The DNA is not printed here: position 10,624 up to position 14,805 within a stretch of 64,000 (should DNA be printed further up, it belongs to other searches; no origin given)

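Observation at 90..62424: Nearly every intergenic spacer is assembled from one shared vocabulary of short words in tandem and inverted arrays (REP/BIME-like mosaic)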

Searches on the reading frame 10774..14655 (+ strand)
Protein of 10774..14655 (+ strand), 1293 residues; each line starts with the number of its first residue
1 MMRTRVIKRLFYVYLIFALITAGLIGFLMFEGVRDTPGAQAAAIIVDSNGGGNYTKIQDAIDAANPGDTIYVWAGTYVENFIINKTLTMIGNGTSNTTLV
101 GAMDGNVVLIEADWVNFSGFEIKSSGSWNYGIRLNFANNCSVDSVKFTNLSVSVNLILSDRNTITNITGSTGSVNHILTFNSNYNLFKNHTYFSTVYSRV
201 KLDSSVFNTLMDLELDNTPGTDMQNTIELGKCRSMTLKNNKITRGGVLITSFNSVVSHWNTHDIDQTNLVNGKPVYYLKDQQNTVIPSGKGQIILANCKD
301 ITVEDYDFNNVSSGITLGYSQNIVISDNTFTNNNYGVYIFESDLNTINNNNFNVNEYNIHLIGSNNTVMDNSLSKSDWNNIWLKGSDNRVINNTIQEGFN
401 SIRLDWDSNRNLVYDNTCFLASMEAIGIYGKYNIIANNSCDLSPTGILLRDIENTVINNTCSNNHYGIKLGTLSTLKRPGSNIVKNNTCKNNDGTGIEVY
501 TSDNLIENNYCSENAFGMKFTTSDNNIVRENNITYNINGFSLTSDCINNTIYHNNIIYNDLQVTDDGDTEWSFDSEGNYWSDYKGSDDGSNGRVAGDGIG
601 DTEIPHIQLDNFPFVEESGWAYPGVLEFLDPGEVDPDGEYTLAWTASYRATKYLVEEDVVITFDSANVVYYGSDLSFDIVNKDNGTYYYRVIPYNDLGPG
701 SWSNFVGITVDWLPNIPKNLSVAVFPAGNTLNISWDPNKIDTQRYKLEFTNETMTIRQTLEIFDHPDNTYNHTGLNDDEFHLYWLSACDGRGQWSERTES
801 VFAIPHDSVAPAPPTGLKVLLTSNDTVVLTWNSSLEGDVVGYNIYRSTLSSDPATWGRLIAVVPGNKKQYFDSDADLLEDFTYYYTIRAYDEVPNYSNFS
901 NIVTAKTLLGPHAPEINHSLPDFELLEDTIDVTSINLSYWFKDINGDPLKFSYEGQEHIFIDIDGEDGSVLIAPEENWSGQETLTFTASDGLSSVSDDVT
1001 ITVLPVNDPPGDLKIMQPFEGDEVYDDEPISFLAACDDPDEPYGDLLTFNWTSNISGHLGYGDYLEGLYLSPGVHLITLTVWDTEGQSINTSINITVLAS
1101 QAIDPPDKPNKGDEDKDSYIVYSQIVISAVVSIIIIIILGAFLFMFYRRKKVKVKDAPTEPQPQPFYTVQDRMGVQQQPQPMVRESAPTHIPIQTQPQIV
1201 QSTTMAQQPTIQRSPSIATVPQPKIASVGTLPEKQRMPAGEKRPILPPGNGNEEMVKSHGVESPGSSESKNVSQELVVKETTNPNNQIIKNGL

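Call 10: search_protein_families(library=pfam, proteins=[window:10774-14655:+])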
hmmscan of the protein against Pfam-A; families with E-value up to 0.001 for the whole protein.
window:10774-14655:+ (1293 aa): 6 families
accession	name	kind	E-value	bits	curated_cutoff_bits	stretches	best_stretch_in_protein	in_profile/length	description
PF05048.19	NosD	-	1.7e-33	116.3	23.6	2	429-585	45-212/212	Periplasmic copper-binding protein (NosD)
PF13229.12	Beta_helix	-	2.2e-24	86.3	25.9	4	446-560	2-114/158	Right handed beta helix region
PF00041.27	fn3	-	3.5e-09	37.2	25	0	717-799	3-82/84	Fibronectin type III domain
PF17892.7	Cadherin_5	-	5.6e-05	23.3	26.5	1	932-1003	24-97/98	Cadherin-like domain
PF17963.7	Big_9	-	0.00027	22.2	23.6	1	934-1002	20-89/89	Bacterial Ig domain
PF00801.26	PKD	-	0.00053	20.4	23.5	0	1030-1095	17-78/80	PKD domain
